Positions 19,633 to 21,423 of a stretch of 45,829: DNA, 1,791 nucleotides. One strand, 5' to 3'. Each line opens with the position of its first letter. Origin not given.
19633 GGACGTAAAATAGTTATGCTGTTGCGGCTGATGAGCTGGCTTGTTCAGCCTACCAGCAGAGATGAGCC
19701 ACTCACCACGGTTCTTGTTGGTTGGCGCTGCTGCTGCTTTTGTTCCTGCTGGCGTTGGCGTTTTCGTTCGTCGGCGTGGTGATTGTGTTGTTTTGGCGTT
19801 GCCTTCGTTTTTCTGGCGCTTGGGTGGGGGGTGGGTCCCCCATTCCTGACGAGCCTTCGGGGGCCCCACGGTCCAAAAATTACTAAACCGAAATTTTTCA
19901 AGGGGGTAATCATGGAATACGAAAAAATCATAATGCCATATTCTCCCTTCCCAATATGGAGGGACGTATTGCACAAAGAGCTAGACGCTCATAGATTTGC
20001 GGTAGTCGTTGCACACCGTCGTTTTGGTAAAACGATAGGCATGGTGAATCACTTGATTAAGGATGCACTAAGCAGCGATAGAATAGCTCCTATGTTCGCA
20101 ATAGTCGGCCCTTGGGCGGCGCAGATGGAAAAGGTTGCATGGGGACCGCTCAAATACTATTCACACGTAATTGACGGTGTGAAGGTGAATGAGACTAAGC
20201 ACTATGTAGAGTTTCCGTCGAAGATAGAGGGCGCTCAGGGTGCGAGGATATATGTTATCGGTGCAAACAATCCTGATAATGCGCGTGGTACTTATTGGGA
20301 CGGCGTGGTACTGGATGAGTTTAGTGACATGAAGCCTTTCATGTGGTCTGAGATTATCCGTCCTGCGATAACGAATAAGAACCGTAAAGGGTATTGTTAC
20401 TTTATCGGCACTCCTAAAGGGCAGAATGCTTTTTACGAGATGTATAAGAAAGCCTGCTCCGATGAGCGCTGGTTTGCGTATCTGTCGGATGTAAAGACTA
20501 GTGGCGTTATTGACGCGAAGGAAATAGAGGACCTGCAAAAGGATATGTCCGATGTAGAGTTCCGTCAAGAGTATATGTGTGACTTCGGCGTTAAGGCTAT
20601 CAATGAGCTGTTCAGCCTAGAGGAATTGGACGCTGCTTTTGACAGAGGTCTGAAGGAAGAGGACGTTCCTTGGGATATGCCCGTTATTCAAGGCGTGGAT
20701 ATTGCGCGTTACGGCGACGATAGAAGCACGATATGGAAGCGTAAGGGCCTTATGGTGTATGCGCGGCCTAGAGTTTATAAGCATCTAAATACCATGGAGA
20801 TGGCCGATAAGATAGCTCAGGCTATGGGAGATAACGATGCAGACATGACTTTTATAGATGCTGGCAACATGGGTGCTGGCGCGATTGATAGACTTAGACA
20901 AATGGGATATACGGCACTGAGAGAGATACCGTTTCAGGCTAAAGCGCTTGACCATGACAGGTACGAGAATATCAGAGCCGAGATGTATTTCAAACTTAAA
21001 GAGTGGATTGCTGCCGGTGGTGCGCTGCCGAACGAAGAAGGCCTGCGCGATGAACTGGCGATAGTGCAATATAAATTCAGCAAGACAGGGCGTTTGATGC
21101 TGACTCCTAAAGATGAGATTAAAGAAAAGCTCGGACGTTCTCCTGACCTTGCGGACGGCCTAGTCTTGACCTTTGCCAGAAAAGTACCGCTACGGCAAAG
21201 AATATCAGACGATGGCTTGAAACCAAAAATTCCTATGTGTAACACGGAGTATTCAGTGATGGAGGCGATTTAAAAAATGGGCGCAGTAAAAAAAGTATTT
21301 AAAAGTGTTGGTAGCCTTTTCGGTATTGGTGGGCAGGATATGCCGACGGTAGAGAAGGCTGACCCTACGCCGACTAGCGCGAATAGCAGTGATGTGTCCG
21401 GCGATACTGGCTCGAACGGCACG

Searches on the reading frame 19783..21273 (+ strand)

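Call 28: search_protein_families(library=phrogs, proteins=[window:19783-21273:+], max_evalue=0.001)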
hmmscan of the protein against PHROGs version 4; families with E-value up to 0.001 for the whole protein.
window:19783-21273:+ (496 aa): 3 families
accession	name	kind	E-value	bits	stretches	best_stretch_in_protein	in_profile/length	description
phrog_2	-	head and packaging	9.9e-48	164.5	1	38-476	256-601/807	terminase large subunit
phrog_5909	-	head and packaging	2.4e-09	37.7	1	208-387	6-198/285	terminase large subunit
phrog_7579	-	head and packaging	3.6e-09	37.2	1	64-289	11-233/239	terminase large subunit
